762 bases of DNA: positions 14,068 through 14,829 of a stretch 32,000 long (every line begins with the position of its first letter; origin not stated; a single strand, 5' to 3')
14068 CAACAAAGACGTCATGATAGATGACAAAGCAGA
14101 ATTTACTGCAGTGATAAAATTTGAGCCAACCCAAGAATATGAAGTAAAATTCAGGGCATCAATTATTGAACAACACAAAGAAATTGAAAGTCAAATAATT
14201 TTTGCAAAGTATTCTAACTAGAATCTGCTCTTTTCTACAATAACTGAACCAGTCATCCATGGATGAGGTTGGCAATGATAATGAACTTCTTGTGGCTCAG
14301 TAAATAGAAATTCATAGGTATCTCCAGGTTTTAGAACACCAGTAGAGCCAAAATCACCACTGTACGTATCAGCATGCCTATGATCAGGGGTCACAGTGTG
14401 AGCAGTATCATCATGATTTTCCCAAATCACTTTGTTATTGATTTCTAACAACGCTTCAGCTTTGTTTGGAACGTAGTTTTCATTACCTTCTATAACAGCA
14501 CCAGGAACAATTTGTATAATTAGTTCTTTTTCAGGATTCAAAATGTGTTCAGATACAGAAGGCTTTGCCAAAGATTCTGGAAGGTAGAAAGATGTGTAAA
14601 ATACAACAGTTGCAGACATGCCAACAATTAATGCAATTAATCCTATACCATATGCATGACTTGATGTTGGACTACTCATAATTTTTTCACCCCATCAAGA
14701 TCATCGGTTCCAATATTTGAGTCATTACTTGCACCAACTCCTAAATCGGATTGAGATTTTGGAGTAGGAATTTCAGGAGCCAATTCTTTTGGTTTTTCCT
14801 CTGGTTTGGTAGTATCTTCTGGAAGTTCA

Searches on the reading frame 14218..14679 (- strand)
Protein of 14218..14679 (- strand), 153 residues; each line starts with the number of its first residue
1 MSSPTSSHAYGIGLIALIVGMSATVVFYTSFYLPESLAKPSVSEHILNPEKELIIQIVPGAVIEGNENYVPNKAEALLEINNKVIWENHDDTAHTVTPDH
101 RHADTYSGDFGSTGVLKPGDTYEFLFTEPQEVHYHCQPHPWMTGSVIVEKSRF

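Call 68: search_protein_families(library=pfam, proteins=[window:14218-14679:-], max_evalue=0.00001)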
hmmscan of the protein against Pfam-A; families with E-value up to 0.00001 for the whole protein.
window:14218-14679:- (153 aa): 1 family
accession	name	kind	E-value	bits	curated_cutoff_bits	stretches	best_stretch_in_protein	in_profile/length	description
PF00127.26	Copper-bind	-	1.2e-06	29.2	21.2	1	79-149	22-99/99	Copper binding proteins, plastocyanin/azurin family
